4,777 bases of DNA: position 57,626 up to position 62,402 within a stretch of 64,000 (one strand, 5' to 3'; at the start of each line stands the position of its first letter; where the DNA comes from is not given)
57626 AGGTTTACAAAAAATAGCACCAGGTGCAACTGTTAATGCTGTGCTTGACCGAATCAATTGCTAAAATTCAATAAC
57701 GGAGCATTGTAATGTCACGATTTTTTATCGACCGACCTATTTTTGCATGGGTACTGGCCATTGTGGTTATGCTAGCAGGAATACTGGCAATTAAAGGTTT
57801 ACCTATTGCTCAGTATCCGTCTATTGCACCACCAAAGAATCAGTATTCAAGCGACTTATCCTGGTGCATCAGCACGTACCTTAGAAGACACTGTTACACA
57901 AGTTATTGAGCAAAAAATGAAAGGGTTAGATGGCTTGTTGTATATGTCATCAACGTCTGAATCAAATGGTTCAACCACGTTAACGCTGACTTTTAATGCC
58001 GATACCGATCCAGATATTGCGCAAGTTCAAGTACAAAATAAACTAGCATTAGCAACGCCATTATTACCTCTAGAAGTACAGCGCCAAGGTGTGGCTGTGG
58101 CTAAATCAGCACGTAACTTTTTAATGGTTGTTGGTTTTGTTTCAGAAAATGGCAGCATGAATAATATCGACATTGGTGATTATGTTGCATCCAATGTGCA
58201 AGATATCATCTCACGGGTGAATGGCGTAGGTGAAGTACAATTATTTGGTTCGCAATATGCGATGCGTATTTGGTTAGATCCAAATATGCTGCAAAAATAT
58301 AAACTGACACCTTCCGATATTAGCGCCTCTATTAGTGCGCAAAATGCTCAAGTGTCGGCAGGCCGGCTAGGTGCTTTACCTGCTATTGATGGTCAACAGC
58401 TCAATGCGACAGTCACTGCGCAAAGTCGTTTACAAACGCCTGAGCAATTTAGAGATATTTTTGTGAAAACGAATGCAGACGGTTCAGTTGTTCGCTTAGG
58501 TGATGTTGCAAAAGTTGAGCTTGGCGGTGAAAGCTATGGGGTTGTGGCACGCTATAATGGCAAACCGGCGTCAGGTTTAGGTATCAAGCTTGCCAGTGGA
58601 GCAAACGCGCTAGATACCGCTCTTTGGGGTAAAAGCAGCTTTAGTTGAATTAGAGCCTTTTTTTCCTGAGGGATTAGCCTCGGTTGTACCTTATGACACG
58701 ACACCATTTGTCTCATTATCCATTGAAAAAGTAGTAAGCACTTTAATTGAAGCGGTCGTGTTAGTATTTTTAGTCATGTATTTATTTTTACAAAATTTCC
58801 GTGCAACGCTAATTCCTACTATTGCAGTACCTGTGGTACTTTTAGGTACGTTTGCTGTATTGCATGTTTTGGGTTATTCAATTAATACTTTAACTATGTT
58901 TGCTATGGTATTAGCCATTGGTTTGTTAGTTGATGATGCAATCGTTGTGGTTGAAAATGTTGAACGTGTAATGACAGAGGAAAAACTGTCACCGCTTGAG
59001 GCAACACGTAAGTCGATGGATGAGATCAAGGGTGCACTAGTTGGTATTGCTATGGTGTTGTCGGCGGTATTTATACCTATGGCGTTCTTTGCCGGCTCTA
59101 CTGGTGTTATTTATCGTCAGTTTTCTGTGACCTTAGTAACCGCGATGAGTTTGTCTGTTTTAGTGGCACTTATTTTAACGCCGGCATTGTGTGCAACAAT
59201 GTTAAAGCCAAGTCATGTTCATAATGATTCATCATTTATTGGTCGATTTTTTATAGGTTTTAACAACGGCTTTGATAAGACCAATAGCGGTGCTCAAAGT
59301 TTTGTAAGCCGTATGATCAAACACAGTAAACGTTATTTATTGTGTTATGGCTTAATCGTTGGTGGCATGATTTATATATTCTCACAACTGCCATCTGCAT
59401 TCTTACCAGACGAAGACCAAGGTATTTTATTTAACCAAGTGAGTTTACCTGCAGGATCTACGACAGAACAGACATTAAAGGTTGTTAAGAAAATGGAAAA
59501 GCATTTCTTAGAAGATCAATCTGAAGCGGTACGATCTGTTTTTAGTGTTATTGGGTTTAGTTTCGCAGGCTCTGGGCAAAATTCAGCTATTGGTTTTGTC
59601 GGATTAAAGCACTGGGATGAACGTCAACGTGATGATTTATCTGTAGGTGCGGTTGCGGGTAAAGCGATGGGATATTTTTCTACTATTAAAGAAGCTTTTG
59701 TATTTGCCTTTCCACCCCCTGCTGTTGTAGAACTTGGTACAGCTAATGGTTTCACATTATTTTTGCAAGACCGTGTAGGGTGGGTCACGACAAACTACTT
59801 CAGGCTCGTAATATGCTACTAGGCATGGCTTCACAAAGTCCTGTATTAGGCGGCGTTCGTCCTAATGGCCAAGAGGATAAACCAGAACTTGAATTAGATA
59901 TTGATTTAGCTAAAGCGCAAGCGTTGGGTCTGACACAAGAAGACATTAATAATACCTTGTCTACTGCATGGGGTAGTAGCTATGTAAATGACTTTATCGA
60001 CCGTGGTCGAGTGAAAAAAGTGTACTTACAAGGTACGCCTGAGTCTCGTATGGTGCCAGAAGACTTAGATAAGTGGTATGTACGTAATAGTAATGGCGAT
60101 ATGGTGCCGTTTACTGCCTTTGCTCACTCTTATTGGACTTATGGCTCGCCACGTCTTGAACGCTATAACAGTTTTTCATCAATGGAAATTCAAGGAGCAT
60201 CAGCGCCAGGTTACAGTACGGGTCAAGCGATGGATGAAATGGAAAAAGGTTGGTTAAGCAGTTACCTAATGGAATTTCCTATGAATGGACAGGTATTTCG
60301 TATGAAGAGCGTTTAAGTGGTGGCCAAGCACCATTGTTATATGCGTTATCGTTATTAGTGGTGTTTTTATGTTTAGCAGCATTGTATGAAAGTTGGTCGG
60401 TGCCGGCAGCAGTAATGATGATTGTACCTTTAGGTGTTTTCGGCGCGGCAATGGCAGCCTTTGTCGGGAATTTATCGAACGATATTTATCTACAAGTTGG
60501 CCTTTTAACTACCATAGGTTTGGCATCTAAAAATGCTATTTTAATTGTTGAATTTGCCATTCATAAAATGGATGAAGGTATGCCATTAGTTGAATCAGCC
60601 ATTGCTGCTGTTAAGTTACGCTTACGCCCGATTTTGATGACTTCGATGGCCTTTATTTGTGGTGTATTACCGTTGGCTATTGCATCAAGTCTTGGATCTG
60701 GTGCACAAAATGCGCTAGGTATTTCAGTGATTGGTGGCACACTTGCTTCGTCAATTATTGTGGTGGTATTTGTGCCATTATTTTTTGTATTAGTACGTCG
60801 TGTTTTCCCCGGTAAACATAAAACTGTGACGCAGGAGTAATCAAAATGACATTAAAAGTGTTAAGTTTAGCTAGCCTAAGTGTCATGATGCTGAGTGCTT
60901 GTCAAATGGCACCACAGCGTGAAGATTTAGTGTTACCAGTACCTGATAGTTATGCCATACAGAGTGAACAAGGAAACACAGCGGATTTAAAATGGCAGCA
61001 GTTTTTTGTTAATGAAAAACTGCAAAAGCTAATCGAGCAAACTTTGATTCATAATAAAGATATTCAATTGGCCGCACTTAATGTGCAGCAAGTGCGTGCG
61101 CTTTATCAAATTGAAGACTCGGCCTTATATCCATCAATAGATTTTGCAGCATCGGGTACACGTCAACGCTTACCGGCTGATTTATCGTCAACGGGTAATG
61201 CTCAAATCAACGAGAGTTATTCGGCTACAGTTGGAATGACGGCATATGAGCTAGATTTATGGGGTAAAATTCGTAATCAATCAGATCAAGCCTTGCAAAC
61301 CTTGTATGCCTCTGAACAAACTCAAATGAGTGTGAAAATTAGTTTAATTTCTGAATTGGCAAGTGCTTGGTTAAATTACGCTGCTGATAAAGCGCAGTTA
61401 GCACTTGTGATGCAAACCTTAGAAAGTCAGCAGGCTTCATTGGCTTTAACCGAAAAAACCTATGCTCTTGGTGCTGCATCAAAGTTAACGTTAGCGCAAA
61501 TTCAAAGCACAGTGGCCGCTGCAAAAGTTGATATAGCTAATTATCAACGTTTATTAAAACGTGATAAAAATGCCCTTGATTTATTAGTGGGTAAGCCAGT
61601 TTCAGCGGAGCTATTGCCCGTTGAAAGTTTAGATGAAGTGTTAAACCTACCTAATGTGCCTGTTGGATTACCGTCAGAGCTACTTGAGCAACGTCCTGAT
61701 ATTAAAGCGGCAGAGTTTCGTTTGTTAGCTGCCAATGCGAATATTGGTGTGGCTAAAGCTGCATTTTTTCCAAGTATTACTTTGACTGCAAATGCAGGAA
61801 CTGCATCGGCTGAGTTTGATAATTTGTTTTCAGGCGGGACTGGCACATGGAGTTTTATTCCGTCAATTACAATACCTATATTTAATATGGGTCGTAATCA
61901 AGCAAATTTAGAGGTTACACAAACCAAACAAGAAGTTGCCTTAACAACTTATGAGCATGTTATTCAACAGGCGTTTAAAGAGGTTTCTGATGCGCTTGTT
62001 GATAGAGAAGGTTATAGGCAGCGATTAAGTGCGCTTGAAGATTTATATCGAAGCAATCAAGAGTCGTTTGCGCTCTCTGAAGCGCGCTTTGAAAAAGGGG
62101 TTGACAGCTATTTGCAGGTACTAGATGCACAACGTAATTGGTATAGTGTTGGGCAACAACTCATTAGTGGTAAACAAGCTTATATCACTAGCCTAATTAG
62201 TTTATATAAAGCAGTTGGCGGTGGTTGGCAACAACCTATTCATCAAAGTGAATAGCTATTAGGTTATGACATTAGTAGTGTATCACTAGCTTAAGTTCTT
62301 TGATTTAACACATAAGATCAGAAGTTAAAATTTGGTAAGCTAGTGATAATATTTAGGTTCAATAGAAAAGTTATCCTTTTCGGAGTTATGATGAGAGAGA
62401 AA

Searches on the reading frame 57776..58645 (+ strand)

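Call 17: search_protein_families(library=pfam, proteins=[window:57776-58645:+], max_evalue=0.001)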
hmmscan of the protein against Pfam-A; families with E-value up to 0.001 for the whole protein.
window:57776-58645:+ (290 aa): 1 family
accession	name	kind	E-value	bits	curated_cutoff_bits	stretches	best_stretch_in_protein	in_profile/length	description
PF00873.25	ACR_tran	-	3.5e-91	306.8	28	1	20-282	41-296/1021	AcrB/AcrD/AcrF family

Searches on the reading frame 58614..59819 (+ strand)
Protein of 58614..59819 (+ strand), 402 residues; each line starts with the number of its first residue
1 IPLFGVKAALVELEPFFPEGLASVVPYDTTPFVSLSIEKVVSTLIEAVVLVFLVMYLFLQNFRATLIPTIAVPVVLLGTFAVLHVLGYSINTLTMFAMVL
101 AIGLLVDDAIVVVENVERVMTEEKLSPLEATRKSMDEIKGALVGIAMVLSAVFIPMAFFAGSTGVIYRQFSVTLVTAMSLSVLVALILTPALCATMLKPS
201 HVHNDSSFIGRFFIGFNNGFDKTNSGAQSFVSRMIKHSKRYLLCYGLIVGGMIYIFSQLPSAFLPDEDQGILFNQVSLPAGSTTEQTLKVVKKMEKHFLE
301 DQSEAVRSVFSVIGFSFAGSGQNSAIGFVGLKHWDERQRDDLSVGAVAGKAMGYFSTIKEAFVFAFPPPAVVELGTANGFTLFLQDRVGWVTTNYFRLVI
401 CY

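Call 17: search_protein_families(library=pfam, proteins=[window:58614-59819:+], max_evalue=0.001)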
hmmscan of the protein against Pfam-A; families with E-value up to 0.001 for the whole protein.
window:58614-59819:+ (402 aa): 1 family
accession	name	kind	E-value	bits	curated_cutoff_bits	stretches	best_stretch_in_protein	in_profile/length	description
PF00873.25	ACR_tran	-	7.2e-135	451.5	28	1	6-387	299-676/1021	AcrB/AcrD/AcrF family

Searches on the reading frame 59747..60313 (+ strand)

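Call 17: search_protein_families(library=pfam, proteins=[window:59747-60313:+], max_evalue=0.001)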
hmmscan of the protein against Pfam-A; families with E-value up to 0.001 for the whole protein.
window:59747-60313:+ (189 aa): 1 family
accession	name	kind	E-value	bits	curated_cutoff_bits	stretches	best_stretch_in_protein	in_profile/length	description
PF00873.25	ACR_tran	-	1.4e-44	152.6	28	1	13-167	681-835/1021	AcrB/AcrD/AcrF family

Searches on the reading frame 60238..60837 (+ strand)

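Call 17: search_protein_families(library=pfam, proteins=[window:60238-60837:+], max_evalue=0.001)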
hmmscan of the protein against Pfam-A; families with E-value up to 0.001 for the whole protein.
window:60238-60837:+ (200 aa): 1 family
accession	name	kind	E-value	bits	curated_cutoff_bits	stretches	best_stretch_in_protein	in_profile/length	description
PF00873.25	ACR_tran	-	8.9e-68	229.4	28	1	5-187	836-1021/1021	AcrB/AcrD/AcrF family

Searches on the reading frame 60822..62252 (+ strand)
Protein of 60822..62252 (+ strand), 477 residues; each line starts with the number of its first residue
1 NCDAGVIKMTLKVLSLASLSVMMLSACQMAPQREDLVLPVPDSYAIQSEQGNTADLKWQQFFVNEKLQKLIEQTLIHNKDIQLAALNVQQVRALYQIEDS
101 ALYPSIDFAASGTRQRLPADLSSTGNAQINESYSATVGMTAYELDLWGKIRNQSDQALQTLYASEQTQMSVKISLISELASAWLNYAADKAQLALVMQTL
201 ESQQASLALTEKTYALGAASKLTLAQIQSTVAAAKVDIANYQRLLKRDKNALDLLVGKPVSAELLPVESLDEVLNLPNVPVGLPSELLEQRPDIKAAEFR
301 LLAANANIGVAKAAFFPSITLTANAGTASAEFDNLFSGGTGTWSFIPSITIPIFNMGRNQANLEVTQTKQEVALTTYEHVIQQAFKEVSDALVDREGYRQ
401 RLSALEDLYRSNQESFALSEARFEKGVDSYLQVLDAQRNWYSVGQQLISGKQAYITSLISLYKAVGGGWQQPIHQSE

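Call 17: search_protein_families(library=pfam, proteins=[window:60822-62252:+], max_evalue=0.001)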
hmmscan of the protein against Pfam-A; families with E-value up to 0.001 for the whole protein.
window:60822-62252:+ (477 aa): 1 family
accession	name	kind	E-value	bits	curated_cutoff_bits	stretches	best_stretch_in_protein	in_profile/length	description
PF02321.23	OEP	-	7.3e-51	173.1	22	2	285-466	6-187/187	Outer membrane efflux protein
